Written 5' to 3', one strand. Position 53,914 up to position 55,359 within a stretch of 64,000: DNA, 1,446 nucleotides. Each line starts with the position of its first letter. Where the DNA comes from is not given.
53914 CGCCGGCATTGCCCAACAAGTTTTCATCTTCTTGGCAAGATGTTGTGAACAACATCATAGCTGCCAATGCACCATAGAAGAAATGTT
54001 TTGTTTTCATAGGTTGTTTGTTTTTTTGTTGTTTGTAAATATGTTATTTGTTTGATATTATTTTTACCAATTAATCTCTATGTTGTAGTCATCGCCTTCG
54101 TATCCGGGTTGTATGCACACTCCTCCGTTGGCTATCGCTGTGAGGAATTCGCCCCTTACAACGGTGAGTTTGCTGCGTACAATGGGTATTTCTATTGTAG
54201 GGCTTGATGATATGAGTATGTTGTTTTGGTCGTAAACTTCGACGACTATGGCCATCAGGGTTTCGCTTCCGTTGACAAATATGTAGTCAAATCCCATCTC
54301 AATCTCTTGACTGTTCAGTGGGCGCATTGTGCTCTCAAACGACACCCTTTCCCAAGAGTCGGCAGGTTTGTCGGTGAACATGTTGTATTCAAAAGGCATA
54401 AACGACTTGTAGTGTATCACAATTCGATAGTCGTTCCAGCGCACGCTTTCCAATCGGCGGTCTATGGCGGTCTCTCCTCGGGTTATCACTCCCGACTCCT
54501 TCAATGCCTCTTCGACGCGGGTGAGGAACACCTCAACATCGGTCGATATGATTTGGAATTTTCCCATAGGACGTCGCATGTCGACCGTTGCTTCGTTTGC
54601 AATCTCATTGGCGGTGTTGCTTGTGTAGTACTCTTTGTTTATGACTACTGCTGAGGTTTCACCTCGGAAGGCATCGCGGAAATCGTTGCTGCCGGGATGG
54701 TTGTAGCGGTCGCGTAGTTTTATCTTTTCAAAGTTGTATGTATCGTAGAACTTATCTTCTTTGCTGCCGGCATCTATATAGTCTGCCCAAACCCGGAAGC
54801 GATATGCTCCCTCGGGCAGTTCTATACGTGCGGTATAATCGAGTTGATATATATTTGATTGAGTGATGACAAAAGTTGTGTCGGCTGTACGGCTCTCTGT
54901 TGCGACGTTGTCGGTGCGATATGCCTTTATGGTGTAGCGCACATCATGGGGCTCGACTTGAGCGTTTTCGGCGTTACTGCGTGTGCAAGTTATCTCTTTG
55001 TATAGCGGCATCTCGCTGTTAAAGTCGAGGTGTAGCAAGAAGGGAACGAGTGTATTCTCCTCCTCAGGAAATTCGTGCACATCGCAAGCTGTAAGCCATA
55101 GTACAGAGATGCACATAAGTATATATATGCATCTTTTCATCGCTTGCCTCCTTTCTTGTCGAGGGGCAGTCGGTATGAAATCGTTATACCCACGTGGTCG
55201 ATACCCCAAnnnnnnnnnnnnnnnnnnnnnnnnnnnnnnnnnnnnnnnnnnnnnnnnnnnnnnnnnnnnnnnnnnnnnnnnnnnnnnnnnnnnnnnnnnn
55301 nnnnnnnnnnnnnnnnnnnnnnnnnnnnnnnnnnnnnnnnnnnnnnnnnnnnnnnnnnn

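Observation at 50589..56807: Type V pilus-like operon bracketed by a 60-nt direct repeat that includes a fragment of the flanking DUF4254-like gene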

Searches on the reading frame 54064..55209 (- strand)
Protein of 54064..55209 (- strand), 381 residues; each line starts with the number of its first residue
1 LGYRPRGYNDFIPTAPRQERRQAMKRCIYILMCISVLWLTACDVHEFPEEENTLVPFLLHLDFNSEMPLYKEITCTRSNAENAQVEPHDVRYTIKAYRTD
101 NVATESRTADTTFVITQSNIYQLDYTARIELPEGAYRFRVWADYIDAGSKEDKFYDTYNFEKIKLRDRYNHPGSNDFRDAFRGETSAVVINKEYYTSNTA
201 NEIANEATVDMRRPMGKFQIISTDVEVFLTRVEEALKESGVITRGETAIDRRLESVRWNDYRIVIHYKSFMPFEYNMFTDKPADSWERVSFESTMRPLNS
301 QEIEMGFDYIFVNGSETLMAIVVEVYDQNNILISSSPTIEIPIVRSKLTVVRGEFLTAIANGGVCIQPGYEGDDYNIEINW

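Call 6: search_protein_families(library=pfam, proteins=[window:54064-55209:-])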
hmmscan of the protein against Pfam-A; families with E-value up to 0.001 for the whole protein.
window:54064-55209:- (381 aa): 1 family
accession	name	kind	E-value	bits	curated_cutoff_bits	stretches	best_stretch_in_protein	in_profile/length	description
PF20200.4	DUF6562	-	2.9e-76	257.3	25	1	59-379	4-303/304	Family of unknown function (DUF6562)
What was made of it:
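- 54064..55140 (-): 358-aa DUF6562 lipoprotein (LTAC lipobox, Cys19) with a type V pilin-like fold. Its ATG overlaps the upstream gene's stop codon. Pfam PF20200 at 2.9e-76 (call 6).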

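Call 34: search_protein_families(library=ncbifam, proteins=[window:54064-55140:-], max_evalue=0.01)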
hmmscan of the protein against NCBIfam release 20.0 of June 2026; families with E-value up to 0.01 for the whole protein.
window:54064-55140:- (358 aa): 0 families

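Call 35: search_solved_structures(query=window:54064-55140:-, max_evalue=1)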
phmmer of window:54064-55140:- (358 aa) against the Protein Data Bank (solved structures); distinct sequences matched with E-value up to 1: 0.

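Call 39: find_homologous_proteins(query=window:54064-55140:-, max_evalue=1e-10)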
Query window:54064-55140:- (358 aa): 463 proteins with E <= 1e-10 among 1577 candidates; the best 120 are listed.
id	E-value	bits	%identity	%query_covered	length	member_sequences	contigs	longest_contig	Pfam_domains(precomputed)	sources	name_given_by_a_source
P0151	1.2e-236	802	98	100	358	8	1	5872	PF20200.5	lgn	-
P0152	2.2e-180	617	74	100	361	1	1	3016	PF20200.5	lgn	-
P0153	8.6e-136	471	60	99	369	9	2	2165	PF20200.5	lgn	-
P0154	1.2e-132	460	58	99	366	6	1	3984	PF20200.5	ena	-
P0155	2.1e-129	450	57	98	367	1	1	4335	PF20200.5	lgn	-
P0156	1.1e-128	447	56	98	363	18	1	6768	PF20200.5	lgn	-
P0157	3.3e-128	446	57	99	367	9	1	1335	PF20200.5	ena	-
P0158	4.7e-127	442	56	99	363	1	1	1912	PF20200.5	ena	-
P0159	7.4e-127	441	55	99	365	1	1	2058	PF20200.5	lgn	-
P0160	8.4e-127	441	56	98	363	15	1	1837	PF20200.5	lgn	-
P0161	1.2e-126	440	55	99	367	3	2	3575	PF20200.5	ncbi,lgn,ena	-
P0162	1.4e-126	440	55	99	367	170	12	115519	PF20200.5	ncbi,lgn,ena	-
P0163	1.7e-125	437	54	99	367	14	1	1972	PF20200.5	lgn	-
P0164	2.2e-125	436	56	98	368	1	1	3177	PF20200.5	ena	-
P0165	2.3e-125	436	55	99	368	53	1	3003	PF20200.5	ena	-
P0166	5.8e-125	435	55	99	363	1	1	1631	PF20200.5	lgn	-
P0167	1.6e-124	433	55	98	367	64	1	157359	PF20200.5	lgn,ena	-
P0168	2.5e-124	433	54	99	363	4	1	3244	PF20200.5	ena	-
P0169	1.4e-123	430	55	99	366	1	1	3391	PF20200.5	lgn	-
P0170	2.3e-123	430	54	99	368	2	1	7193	PF20200.5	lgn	-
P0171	4.4e-123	429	53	99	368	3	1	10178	PF20200.5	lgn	-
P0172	6.3e-123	428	54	99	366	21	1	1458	PF20200.5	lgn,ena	-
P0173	9.4e-123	428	53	99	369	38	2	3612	PF20200.5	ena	-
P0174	1.2e-122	427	55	97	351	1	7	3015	PF20200.5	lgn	-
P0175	1.2e-122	427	55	99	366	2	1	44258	PF20200.5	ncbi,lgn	-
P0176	1.8e-122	427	55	96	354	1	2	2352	PF20200.5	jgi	jgi:hypothetical protein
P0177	1.9e-122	427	53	99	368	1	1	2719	PF20200.5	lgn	-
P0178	2.0e-122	427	55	99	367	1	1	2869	PF20200.5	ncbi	-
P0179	3.1e-122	426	55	99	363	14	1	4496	PF20200.5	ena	-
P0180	3.4e-122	426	54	99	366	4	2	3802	PF20200.5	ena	-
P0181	1.1e-121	424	55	99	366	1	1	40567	PF20200.5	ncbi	-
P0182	2.9e-121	423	53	99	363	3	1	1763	PF20200.5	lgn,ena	-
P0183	7.9e-121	421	53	99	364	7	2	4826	PF20200.5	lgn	-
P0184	1.7e-120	420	54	99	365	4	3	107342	PF20200.5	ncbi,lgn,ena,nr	ncbi:MAG: hypothetical protein IJX40_06335 [Alistipes sp.]|nr:hypothetical protein [Alistipes sp.]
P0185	1.9e-120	420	55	99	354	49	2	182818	PF20200.5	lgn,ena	-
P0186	2.6e-120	420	54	96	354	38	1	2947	PF20200.5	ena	-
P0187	2.7e-120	420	54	99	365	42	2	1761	PF20200.5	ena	-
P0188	2.9e-120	419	54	99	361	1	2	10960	PF20200.5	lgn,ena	-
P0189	3.8e-120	419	53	99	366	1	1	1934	PF20200.5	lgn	-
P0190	5.1e-120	419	53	99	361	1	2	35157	PF20200.5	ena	-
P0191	5.2e-120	419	54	97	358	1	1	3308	PF20200.5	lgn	-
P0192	8.3e-120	418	53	99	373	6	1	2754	PF20200.5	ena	-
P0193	2.7e-119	416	53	95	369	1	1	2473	PF20200.5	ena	-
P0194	4.1e-119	416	51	99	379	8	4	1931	PF20200.5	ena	-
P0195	4.6e-119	416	56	99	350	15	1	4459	PF20200.5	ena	-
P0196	5.0e-119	415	53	97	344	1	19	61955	PF20200.5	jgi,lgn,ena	-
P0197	9.8e-119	414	54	99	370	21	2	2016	PF20200.5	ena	-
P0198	1.0e-118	414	53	99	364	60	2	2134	PF20200.5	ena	-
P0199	1.4e-118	414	52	99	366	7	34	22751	PF20200.5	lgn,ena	-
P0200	1.8e-118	414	54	95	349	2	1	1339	PF20200.5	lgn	-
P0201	2.5e-118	413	52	99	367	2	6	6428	PF20200.5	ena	-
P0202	2.5e-118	413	57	97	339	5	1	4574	PF20200.5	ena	-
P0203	3.4e-118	413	56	99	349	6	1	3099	PF20200.5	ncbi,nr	ncbi:MAG: hypothetical protein IKT94_06000 [Rikenellaceae bacterium]|nr:hypothetical protein [Rikene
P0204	3.9e-118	412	52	100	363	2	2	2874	PF20200.5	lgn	-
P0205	5.3e-118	412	54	96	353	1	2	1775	PF20200.5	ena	-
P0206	5.5e-118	412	52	99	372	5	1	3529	PF20200.5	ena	-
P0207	8.1e-118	411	52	100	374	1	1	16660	PF20200.5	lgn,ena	-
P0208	8.8e-118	411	52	99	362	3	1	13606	PF20200.5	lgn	-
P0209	1.1e-117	411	53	99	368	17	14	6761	PF20200.5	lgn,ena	-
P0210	1.3e-117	411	50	99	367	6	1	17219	PF20200.5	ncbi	-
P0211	1.6e-117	410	54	99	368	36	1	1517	PF20200.5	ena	-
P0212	2.6e-117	410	53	99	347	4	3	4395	PF20200.5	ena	-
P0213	6.1e-117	409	53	99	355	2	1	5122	PF20200.5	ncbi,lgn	-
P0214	8.1e-117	408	53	98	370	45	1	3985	PF20200.5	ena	-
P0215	1.2e-116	408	51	99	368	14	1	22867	PF20200.5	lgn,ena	-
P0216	2.0e-116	407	53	99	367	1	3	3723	PF20200.5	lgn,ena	-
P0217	2.1e-116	407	53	99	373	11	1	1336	PF20200.5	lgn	-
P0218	2.5e-116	407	55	95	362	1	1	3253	PF20200.5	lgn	-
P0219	5.3e-116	405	51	99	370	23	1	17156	PF20200.5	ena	-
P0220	6.2e-116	405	52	97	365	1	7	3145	PF20200.5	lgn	-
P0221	1.0e-115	405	51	96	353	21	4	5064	PF20200.5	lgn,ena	-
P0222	1.1e-115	404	52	99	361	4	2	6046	PF20200.5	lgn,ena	-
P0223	1.6e-115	404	50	98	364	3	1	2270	PF20200.5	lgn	-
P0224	1.9e-115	404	52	99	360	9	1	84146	PF20200.5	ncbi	-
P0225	2.0e-115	404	52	99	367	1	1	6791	PF20200.5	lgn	-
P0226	1.5e-114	401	51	97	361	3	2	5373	PF20200.5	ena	-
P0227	1.6e-114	401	51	99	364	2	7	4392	PF20200.5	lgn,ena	-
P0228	1.9e-114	400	52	99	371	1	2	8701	PF20200.5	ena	-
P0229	2.6e-114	400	50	100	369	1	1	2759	PF20200.5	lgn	-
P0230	2.8e-114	400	51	98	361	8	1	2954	PF20200.5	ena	-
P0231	6.8e-114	399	53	99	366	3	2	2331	PF20200.5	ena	-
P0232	1.1e-113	398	51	98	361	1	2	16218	PF20200.5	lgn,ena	-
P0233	1.2e-113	398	50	99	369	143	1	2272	PF20200.5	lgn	-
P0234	1.3e-113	398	52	99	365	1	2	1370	PF20200.5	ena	-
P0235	1.3e-113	398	52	95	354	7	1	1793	PF20200.5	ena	-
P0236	1.6e-113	397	52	98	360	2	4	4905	PF20200.5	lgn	-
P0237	2.1e-113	397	52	100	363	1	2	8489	PF20200.5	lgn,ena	-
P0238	4.3e-113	396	50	99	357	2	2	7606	PF20200.5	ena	-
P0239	5.3e-113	396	52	99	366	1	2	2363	PF20200.5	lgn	-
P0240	1.1e-112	395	50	98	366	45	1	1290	PF20200.5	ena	-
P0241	1.1e-112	395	51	95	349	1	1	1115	PF20200.5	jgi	jgi:hypothetical protein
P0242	2.2e-112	394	52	98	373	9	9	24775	PF20200.5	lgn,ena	-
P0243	2.6e-112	393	51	99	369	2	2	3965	PF20200.5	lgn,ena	-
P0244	3.1e-112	393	48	100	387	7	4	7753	PF20200.5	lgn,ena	-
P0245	3.1e-112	393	52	97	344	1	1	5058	PF20200.5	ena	-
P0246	6.8e-112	392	50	99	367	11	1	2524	PF20200.5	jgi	jgi:hypothetical protein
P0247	1.5e-111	391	52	99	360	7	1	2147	PF20200.5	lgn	-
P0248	1.7e-111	391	49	99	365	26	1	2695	PF20200.5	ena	-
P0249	8.8e-111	388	46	99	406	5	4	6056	PF20200.5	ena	-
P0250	1.4e-110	388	51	99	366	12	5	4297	PF20200.5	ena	-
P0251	1.8e-110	387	50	95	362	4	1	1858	PF20200.5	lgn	-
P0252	1.8e-110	387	49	99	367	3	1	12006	PF20200.5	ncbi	-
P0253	2.1e-110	387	51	98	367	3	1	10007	PF20200.5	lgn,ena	-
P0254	2.1e-110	387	51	98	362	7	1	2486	PF20200.5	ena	-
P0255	5.8e-110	386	51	99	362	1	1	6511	PF20200.5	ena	-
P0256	6.3e-110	385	50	99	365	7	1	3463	PF20200.5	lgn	-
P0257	1.0e-109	385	50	99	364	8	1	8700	PF20200.5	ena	-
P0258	1.2e-109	385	51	99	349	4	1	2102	PF20200.5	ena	-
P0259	1.2e-109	385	46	99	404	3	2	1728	PF20200.5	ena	-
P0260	1.3e-109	384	50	99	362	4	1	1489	PF20200.5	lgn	-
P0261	1.5e-109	384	45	99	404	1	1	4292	PF20200.5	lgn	-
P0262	3.6e-109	383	52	99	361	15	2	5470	PF20200.5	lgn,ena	-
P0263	4.0e-109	383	50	98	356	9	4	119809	PF20200.5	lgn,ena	-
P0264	4.9e-109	383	48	99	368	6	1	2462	PF20200.5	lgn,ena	-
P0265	6.4e-109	382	50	98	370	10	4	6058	PF20200.5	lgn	-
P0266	6.5e-109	382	50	99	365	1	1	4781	PF20200.5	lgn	-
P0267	7.8e-109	382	49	96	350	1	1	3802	PF20200.5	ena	-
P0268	9.6e-109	382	51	98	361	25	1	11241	PF20200.5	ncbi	-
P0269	1.1e-108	381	51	97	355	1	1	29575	PF20200.5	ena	-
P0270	1.2e-108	381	51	99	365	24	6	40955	PF20200.5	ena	-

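Call 48: predict_structure(alignment_id=A2)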
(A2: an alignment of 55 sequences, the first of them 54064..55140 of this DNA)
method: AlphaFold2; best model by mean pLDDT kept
length: 358 residues; sequences in the alignment: 55
mean_pLDDT: 78.3   pTM: 0.75
mean pLDDT of the five models: 78.3, 78.3, 78.2, 77.2, 74.9
residues with pLDDT >= 90: 150; 70-90: 111; 50-70: 46; < 50: 51
segments of 3 or more residues with pLDDT < 50: 1-3, 18-26, 47-61, 336-358
pLDDT, mean of each block of 10 residues (from residue 1): 54 52 54 95 54 35 82 82 77 89 94 95 92 93 88 91 93 85 94 90 80 65 58 79 92 93 92 85 93 90 87 88 86 58 42 32
secondary structure, 60 per line:
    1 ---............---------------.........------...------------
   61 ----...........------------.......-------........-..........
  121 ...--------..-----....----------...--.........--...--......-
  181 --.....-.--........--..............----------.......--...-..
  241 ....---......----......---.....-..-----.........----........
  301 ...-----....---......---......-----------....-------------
elements in order: H4-15 E31-39 E65-75 E88-94 E102-109 E111-123 E139-142 E158-166 H174-179 E183-187 E192-199 H202-215 H226-232 E239-244 E248-253 E258-263 E267-271 E280-288 E293-303 E309-312 E316-321 E325-330 E342-345
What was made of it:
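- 54064..55140 (-): AF2 model with pLDDT 78 (call 48).
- On Type V pilus (FimA/Mfa superfamily): An AF2 model of the 358-aa protein (pLDDT 78, pTM 0.75; call 48) was searched with Foldseek.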

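Call 50: fold_search(model_id=the predicted structure, library=pdb)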
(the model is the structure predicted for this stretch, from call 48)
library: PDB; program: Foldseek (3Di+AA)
matches with E <= 10: 1216; with E <= 0.001: 22
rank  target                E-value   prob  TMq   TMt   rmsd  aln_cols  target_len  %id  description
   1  4qdg_B                8.5e-10  1.00  0.41  0.47   8.3       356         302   11  Crystal structure of a putative adhesin (BT2657) from Bacteroides thetaiotaomicron VPI-5482 at 2.20 A resolution (PSI  (released 2014-06-11)
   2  4qdg_A                3.6e-09  1.00  0.41  0.47   8.4       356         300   11  Crystal structure of a putative adhesin (BT2657) from Bacteroides thetaiotaomicron VPI-5482 at 2.20 A resolution (PSI  (released 2014-06-11)
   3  3pay_C                1.6e-08  1.00  0.36  0.41   8.3       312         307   12  Crystal structure of a putative adhesin (BACOVA_04077) from Bacteroides ovatus at 2.50 A resolution (released 2010-11-10)
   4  3pay_B                2.3e-08  1.00  0.37  0.41   8.1       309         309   11  Crystal structure of a putative adhesin (BACOVA_04077) from Bacteroides ovatus at 2.50 A resolution (released 2010-11-10)
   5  3pay_D                2.4e-08  1.00  0.37  0.41   8.1       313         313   12  Crystal structure of a putative adhesin (BACOVA_04077) from Bacteroides ovatus at 2.50 A resolution (released 2010-11-10)
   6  5nfi                  2.7e-08  1.00  0.38  0.46   8.9       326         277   10  The fimbrial anchor protein Mfa2 from Porphyromonas gingivalis (released 2018-02-07)
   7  5nf4_A                2.9e-08  1.00  0.41  0.48   7.6       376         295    9  The tip fimbrial protein Mfa3 from Porphyromonas gingivalis with C-terminal truncation. (released 2018-02-07)
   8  3ufi                  4.5e-08  1.00  0.38  0.47  10.5       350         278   11  Crystal structure of a putative cell adhesion protein (BACOVA_04980) from Bacteroides ovatus ATCC 8483 at 2.18 A resolut (released 2011-12-14)
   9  3up6_B                1.3e-07  1.00  0.38  0.41  10.7       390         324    9  Crystal structure of a putative cell adhesion protein (BACOVA_04078) from Bacteroides ovatus ATCC 8483 at 2.80 A resol (released 2011-12-21)
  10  3up6_A                1.9e-07  1.00  0.39  0.43  10.4       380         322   10  Crystal structure of a putative cell adhesion protein (BACOVA_04078) from Bacteroides ovatus ATCC 8483 at 2.80 A resol (released 2011-12-21)
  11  3pay_A                2.0e-07  1.00  0.37  0.42  10.2       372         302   12  Crystal structure of a putative adhesin (BACOVA_04077) from Bacteroides ovatus at 2.50 A resolution (released 2010-11-10)
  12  4gpv_A                2.5e-07  1.00  0.40  0.43   9.9       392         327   14  Crystal structure of a putative cell adhesion protein (BACEGG_00536) from Bacteroides eggerthii DSM 20697 at 1.67 A re (released 2012-09-19)
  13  4gpv_B                4.3e-07  1.00  0.41  0.43  10.4       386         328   13  Crystal structure of a putative cell adhesion protein (BACEGG_00536) from Bacteroides eggerthii DSM 20697 at 1.67 A re (released 2012-09-19)
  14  4h40_B                4.8e-07  1.00  0.29  0.32  11.8       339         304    8  Crystal structure of a putative cell adhesion protein (BF2867) from Bacteroides fragilis NCTC 9343 at 2.57 A resolutio (released 2012-10-03)
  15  4k4k_A                6.0e-07  1.00  0.42  0.54   7.1       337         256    9  Crystal structure of a putative cell adhesion protein (BACUNI_00621) from Bacteroides uniformis ATCC 8492 at 1.67 A re (released 2013-05-01)
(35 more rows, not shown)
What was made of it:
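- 54064..55140 (-): The top 22 Foldseek PDB hits are all Bacteroidales FimA/Mfa-family pilins, including Mfa2 (5nfi) and Mfa3 (5nf4) (call 50).
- On Type V pilus (FimA/Mfa superfamily): The top 22 PDB hits are all Bacteroidales pilins, with E from 8.5e-10 to 6e-5 and TM 0.28-0.54 (call 50).
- Closest known: Type V. Same: The 358-aa protein is a lipoprotein whose predicted fold matches Mfa2, Mfa3 and Bacteroides FimA-family structures (call 50).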
